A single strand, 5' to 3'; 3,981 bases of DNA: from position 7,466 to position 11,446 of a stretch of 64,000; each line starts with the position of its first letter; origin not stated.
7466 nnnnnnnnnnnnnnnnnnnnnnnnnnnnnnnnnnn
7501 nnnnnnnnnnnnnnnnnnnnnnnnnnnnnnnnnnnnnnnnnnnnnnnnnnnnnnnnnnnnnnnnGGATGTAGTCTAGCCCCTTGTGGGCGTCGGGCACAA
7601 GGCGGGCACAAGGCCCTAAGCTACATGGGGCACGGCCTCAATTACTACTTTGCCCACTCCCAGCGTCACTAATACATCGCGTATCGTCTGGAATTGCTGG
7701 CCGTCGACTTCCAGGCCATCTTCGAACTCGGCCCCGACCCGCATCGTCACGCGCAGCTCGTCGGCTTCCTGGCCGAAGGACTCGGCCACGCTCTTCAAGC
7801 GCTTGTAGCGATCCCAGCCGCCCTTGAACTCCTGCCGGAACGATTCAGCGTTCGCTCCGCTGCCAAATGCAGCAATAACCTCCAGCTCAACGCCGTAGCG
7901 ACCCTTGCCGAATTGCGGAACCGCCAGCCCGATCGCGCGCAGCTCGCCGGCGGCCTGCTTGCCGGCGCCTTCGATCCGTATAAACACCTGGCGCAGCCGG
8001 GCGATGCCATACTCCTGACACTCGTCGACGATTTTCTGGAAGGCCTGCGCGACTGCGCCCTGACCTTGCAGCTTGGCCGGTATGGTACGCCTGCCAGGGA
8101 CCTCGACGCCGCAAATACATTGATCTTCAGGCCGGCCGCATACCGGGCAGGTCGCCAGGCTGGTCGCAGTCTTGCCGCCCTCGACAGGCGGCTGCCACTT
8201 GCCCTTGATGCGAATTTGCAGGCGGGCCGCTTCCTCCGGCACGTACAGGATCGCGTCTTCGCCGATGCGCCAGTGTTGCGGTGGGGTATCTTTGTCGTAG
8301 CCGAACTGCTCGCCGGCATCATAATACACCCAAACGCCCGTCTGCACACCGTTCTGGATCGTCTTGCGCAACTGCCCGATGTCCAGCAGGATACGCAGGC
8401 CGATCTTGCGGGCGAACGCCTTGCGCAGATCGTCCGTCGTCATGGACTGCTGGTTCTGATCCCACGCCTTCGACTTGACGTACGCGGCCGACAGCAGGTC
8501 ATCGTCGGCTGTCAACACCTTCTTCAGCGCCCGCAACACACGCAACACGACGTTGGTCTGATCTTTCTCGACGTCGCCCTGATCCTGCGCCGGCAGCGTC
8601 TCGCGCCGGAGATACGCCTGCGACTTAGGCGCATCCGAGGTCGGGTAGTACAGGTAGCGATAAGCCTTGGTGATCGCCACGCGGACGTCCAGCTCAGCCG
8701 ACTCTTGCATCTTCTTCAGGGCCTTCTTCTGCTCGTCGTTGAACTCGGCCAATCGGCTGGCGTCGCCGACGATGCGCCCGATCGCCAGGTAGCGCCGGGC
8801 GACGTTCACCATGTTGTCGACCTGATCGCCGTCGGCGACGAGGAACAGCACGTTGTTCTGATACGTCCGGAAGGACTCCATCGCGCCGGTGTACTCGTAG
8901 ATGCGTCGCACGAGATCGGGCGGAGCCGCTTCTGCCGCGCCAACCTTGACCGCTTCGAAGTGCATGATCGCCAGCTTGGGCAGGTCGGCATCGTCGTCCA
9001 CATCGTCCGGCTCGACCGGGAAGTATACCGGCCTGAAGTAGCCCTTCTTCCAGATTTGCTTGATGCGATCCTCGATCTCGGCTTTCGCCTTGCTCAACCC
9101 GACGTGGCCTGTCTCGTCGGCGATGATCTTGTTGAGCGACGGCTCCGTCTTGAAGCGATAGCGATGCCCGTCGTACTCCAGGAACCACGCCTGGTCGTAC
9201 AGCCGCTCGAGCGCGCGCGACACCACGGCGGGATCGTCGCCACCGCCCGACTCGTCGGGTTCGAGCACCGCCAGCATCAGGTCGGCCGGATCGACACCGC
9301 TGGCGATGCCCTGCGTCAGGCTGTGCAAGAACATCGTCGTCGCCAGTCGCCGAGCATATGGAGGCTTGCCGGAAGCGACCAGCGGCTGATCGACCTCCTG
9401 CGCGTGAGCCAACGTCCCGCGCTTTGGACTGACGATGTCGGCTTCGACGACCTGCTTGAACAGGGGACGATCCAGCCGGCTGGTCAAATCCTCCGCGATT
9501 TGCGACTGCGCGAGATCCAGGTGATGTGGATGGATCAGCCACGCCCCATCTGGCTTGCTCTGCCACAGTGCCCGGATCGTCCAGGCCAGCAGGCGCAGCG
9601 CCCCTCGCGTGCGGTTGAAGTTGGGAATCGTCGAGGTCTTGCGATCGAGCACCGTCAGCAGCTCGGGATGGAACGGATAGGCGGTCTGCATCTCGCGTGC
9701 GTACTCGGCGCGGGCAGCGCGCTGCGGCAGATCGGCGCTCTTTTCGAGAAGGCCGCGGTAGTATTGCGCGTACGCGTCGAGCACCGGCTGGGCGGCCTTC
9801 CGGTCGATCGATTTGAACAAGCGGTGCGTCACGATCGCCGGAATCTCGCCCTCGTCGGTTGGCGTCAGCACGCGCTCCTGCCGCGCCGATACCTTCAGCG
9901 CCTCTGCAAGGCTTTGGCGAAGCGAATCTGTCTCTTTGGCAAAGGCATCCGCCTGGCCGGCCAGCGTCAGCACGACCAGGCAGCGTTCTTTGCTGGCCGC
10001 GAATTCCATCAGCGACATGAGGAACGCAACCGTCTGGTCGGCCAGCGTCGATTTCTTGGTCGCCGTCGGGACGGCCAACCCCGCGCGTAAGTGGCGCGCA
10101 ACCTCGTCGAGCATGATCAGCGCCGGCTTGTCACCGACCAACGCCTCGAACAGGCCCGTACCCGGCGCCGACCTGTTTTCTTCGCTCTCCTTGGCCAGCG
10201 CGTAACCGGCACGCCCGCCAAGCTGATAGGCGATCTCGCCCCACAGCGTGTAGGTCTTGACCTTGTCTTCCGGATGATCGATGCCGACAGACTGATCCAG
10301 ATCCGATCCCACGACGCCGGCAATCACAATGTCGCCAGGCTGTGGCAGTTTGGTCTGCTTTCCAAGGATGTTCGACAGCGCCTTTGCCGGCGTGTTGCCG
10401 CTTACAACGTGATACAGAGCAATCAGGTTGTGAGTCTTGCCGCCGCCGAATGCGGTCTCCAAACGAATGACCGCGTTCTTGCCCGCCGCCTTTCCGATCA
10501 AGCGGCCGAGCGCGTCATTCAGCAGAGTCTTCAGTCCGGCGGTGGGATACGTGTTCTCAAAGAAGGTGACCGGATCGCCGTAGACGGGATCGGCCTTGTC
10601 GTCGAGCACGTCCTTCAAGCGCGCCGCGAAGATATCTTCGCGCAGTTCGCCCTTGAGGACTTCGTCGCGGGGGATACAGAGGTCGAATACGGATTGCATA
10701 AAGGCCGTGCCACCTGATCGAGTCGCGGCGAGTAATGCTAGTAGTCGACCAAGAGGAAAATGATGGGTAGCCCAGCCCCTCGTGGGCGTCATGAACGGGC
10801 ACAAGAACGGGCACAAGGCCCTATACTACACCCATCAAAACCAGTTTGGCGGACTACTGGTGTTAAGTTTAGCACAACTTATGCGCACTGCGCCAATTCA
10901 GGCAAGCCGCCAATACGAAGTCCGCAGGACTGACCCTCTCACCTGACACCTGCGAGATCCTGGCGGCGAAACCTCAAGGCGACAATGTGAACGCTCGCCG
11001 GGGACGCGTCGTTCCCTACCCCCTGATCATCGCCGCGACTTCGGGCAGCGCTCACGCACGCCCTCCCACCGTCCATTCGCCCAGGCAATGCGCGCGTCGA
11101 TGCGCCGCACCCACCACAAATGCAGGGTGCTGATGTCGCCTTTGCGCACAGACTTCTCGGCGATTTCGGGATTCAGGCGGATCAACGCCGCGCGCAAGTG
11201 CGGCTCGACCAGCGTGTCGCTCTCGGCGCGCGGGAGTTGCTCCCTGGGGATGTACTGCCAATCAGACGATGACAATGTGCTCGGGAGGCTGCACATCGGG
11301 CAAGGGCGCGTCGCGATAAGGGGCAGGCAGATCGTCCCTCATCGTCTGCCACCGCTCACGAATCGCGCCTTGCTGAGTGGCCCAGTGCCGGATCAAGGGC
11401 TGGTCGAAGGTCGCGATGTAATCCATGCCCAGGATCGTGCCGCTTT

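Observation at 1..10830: DUF499 ATPase / ASCH-DUF3780-like / DUF1156 methylase / PLD-SNF2 helicase gene set: a methylation-linked defence-type system with no established mechanism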

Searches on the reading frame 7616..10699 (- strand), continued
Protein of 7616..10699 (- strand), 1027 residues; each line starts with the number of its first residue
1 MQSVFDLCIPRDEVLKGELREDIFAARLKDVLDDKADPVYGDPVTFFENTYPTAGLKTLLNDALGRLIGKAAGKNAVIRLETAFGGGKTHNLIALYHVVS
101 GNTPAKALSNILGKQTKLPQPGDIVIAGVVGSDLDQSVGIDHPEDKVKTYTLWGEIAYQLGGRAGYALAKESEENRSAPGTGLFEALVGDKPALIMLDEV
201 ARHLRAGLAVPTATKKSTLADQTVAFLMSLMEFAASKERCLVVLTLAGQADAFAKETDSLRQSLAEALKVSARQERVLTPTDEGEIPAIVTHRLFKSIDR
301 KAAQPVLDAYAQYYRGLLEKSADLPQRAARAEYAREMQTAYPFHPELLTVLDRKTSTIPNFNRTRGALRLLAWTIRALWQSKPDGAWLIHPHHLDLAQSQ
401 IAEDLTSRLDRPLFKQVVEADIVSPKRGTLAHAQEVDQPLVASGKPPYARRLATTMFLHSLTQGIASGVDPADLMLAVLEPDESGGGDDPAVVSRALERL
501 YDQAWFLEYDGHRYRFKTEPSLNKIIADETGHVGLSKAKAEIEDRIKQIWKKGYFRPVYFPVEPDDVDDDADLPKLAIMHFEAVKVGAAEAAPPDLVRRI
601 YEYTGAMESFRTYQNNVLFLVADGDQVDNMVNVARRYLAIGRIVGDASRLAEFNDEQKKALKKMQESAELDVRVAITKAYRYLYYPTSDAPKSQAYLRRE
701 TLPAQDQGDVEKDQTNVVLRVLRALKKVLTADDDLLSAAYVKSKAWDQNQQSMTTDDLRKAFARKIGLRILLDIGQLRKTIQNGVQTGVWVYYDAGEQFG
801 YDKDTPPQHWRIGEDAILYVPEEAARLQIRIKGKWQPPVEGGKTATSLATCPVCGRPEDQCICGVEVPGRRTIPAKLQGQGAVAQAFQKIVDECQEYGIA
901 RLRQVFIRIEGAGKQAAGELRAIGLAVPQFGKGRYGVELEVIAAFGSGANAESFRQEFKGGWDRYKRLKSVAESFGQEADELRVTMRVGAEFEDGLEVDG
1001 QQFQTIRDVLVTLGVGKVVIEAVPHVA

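Call 42: get_annotated_region(hit=H78, flank=8000)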
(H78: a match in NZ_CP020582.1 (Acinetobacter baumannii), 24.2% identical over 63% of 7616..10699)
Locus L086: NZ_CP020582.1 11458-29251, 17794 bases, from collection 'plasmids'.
description: Acinetobacter baumannii strain JBA13 plasmid pJBA13_1, complete sequence
organism: Acinetobacter baumannii (NCBI taxid 470)
taxonomy: Bacteria; Pseudomonadota; Gammaproteobacteria; Moraxellales; Moraxellaceae; Acinetobacter; Acinetobacter baumannii
host: -; source: Homo sapiens,sputum; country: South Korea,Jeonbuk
typing (MOB-suite, as given by PLSDB): conjugative; replicon rep_cluster_734; relaxase MOBF; mating-pair formation MPF_F
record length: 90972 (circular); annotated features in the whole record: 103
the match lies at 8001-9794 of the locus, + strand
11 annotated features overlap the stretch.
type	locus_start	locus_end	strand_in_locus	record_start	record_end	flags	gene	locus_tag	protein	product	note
CDS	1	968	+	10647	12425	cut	-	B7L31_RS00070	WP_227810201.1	Mu transposase C-terminal domain-containing protein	-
CDS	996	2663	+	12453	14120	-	-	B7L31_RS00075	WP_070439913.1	AAA family ATPase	-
CDS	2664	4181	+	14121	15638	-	-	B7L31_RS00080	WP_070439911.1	TnsD family Tn7-like transposition protein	-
CDS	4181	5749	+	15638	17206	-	-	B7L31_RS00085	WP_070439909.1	Tn7-like element transposition protein TnsE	-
CDS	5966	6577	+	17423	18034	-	-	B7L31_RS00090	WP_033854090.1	hypothetical protein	-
CDS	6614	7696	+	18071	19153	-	-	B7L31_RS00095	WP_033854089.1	XRE family transcriptional regulator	-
CDS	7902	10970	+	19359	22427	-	-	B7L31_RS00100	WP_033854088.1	anti-phage-associated DUF499 domain-containing protein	GO:0051607 - defense response to virus [Evidence IEA]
CDS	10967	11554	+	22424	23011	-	-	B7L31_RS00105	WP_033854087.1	anti-phage-associated DUF3780 domain-containing protein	GO:0051607 - defense response to virus [Evidence IEA]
CDS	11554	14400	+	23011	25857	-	-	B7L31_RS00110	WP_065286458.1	anti-phage-associated DUF1156 domain-containing protein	GO:0051607 - defense response to virus [Evidence IEA]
CDS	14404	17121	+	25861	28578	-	-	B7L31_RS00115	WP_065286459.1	phospholipase D-like domain-containing anti-phage protein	GO:0051607 - defense response to virus [Evidence IEA]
CDS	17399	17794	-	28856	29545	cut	-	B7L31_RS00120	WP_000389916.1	DUF2786 domain-containing protein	-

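Call 43: get_annotated_region(hit=H72, flank=8000)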
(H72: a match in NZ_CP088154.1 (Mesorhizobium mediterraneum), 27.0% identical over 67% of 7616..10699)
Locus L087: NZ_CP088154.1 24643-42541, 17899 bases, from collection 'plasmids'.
description: Mesorhizobium mediterraneum strain R31 plasmid unnamed3, complete sequence
organism: Mesorhizobium mediterraneum (NCBI taxid 43617)
taxonomy: Bacteria; Pseudomonadota; Alphaproteobacteria; Hyphomicrobiales; Phyllobacteriaceae; Mesorhizobium; Mesorhizobium mediterraneum
host: -; source: Cicer arietinum L.,cell culture,radical nodules from chickpea plants; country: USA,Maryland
typing (MOB-suite, as given by PLSDB): non-mobilizable; mating-pair formation MPF_T
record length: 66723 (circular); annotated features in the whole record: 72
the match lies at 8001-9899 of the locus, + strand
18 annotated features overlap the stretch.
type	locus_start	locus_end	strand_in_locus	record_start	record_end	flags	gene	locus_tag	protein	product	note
CDS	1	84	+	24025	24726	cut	-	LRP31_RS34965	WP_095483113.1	thermonuclease family protein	-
CDS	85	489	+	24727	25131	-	-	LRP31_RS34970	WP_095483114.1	hypothetical protein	-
CDS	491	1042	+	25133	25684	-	-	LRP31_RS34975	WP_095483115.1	hypothetical protein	-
CDS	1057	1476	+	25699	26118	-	-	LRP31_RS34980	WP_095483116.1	hypothetical protein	-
CDS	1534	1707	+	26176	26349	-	-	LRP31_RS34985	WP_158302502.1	hypothetical protein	-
CDS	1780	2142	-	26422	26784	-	-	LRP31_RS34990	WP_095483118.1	hypothetical protein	-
CDS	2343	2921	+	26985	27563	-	-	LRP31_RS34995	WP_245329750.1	DNA-binding response regulator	-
CDS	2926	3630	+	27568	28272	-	-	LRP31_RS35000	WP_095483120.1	FkbM family methyltransferase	-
CDS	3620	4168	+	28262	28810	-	-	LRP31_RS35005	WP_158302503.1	hypothetical protein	-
CDS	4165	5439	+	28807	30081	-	-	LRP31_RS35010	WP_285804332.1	sensor histidine kinase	-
CDS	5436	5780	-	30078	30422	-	-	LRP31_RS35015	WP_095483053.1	hypothetical protein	-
CDS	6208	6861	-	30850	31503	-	-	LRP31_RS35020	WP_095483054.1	recombinase family protein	GO:0006310 - DNA recombination [Evidence IEA]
CDS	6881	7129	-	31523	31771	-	-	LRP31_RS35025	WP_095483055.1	hypothetical protein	-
CDS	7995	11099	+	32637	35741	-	-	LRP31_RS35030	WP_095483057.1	anti-phage-associated DUF499 domain-containing protein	GO:0051607 - defense response to virus [Evidence IEA]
CDS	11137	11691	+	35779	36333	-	-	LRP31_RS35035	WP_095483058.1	DUF3780 domain-containing protein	-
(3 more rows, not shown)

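Call 44: find_homologous_proteins(query=L086:10967-11554:+)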
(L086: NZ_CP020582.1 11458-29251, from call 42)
Query L086:10967-11554:+ (195 aa): 1327 proteins with E <= 0.001 among 1396 candidates; the best 120 are listed.
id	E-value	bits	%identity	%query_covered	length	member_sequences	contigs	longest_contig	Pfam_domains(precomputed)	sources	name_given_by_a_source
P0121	5.8e-119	413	89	100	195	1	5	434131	PF12635.13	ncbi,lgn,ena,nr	ncbi:TPA: DUF3780 domain-containing protein [Escherichia coli]|nr:DUF3780 domain-containing protein 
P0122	3.2e-118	410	89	100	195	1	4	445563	PF12635.13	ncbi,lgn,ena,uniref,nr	ncbi:anti-phage-associated DUF3780 domain-containing protein [Escherichia coli]|uniref:anti-phage-as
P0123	1.2e-117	409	88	100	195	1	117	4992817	PF12635.13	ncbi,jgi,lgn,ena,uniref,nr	ncbi:Protein of uncharacterised function (DUF3780) [Enterobacter hormaechei]|jgi:hypothetical protei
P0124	1.5e-117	408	89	100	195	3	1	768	PF12635.13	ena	-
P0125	4.5e-117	407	88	100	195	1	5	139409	PF12635.13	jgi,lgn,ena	-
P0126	4.7e-117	407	88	100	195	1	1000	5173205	PF12635.13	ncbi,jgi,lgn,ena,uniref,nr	ncbi:anti-phage-associated DUF3780 domain-containing protein [Escherichia coli]|uniref:DUF3780 domai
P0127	7.3e-117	406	88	100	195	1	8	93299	PF12635.13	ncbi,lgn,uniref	ncbi:anti-phage-associated DUF3780 domain-containing protein [Enterobacter bugandensis]|uniref:anti-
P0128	1.2e-116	405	88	100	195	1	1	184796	PF12635.13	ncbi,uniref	ncbi:anti-phage-associated DUF3780 domain-containing protein [Escherichia coli]|uniref:anti-phage-as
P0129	1.6e-116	405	88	100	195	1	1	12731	PF12635.13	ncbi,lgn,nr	ncbi:DUF3780 domain-containing protein [Escherichia coli]|nr:DUF3780 domain-containing protein [Esch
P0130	1.8e-116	405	88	100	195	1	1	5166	PF12635.13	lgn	-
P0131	1.8e-116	405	88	100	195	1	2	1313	PF12635.13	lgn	-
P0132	4.3e-116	403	88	100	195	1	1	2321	PF12635.13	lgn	-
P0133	4.4e-116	403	87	100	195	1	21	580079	PF12635.13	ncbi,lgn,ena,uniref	ncbi:TPA: anti-phage-associated DUF3780 domain-containing protein [Enterobacter roggenkampii]|uniref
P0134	7.0e-116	403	88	100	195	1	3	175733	PF12635.13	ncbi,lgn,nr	ncbi:DUF3780 domain-containing protein [Escherichia coli]|nr:DUF3780 domain-containing protein [Esch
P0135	8.1e-116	403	88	100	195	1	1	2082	PF12635.13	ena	-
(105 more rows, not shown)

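Call 62: predict_structure(alignment_id=A3)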
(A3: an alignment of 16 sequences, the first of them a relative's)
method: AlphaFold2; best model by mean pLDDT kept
length: 195 residues; sequences in the alignment: 16
mean_pLDDT: 53.3   pTM: 0.46
mean pLDDT of the five models: 53.3, 42.4, 40.1, 39.0, 37.0
residues with pLDDT >= 90: 0; 70-90: 22; 50-70: 102; < 50: 71
segments of 3 or more residues with pLDDT < 50: 1-15, 37-44, 141-149, 160-195
pLDDT, mean of each block of 10 residues (from residue 1): 26 53 57 56 49 57 65 62 59 69 69 70 72 63 45 56 32 31 32 33
secondary structure, 60 per line:
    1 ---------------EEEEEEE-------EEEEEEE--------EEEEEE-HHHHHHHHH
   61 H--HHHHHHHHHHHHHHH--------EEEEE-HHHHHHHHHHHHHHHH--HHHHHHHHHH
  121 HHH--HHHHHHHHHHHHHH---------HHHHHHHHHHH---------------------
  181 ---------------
elements in order: E16-22 E30-36 E45-50 H52-61 H64-78 E87-91 H93-108 H111-123 H126-139 H149-159

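Call 64: get_annotated_region(hit=H45, flank=8000)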
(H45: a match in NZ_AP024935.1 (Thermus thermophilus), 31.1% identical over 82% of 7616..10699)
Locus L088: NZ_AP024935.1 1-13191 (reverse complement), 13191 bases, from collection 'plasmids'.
description: Thermus thermophilus strain AA3-7 plasmid pAA3-7c, complete sequence
organism: Thermus thermophilus (NCBI taxid 274)
taxonomy: Bacteria; Deinococcota; Deinococci; Thermales; Thermaceae; Thermus; Thermus thermophilus
host: -; source: -; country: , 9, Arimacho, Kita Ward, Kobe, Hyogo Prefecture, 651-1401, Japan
typing (MOB-suite, as given by PLSDB): non-mobilizable; mating-pair formation MPF_T
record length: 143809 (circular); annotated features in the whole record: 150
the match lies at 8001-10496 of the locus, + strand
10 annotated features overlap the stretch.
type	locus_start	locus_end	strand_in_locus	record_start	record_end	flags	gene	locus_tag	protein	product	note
CDS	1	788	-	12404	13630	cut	-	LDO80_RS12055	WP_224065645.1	hypothetical protein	-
CDS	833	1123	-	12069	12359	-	-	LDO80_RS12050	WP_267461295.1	C-terminal helicase domain-containing protein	-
CDS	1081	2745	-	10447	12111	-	-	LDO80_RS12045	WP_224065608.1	SNF2-related protein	-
CDS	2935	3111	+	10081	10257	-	-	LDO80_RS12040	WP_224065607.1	hypothetical protein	-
CDS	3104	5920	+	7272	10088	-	-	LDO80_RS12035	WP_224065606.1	DUF1156 domain-containing protein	-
CDS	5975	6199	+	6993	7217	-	-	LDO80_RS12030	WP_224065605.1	type II toxin-antitoxin system HicB family antitoxin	-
CDS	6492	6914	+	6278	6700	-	-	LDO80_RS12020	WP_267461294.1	helix-turn-helix transcriptional regulator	-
CDS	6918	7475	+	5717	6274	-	-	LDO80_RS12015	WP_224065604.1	helix-turn-helix domain-containing protein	-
CDS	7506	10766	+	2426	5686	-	-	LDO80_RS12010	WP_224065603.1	Swt1 family HEPN domain-containing protein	-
CDS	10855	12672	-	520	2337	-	-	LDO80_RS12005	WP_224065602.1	phospholipase D-like domain-containing protein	-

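Call 65: get_annotated_region(hit=H38, flank=8000)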
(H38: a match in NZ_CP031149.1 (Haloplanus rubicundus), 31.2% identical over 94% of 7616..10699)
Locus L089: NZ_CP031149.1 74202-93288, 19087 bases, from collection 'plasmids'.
description: Haloplanus rubicundus strain CBA1112 plasmid pCBA1112-02, complete sequence
organism: Haloplanus rubicundus (NCBI taxid 1547898)
taxonomy: Archaea; Euryarchaeota; Halobacteria; Halobacteriales; Haloferacaceae; Haloplanus; Haloplanus rubicundus
host: -; source: solar salt; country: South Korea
typing (MOB-suite, as given by PLSDB): non-mobilizable
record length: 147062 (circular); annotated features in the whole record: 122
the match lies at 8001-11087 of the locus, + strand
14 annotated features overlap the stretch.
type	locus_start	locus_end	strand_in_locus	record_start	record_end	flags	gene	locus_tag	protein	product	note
CDS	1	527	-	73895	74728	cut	-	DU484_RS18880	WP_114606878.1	hypothetical protein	-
CDS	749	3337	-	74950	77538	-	-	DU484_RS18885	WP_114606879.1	DEAD/DEAH box helicase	-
CDS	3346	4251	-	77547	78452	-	-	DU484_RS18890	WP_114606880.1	DUF1837 domain-containing protein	-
CDS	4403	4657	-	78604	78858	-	-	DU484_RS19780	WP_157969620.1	hypothetical protein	-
CDS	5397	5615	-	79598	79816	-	-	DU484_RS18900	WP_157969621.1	hypothetical protein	-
CDS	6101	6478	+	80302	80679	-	-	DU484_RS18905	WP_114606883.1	hypothetical protein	-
CDS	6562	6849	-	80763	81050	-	-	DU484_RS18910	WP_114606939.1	helix-turn-helix domain-containing protein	-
CDS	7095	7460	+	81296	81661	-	-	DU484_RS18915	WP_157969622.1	hypothetical protein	-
CDS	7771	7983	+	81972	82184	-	-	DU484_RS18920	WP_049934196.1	hypothetical protein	-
CDS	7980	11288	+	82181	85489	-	-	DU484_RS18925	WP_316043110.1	DUF499 domain-containing protein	-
CDS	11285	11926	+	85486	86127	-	-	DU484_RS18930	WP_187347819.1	hypothetical protein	-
CDS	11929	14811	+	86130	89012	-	-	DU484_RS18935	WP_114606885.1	DUF1156 domain-containing protein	-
CDS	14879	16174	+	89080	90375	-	-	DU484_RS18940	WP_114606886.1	type I restriction enzyme HsdR N-terminal domain-containing protein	-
CDS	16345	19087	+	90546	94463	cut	-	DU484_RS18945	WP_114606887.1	helicase-related protein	-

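Call 68: search_protein_families(library=pfam, proteins=[L089:11285-11926:+], max_evalue=0.01)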
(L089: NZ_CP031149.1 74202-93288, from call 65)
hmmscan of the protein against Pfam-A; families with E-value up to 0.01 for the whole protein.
L089:11285-11926:+ (213 aa): 1 family
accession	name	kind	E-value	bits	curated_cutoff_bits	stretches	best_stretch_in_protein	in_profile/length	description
PF24728.1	DUF7680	-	1e-37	129.9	24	1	38-210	1-140/141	Domain of unknown function (DUF7680)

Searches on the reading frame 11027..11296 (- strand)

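Call 27: search_protein_families(library=pfam, proteins=[window:11027-11296:-], max_evalue=10)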
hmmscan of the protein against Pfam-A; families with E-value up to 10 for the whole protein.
window:11027-11296:- (89 aa): 1 family
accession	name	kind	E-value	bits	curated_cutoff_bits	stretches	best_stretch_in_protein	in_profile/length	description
PF06634.17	DUF1156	-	0.00028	21.4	24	1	47-65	14-33/73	Protein of unknown function (DUF1156)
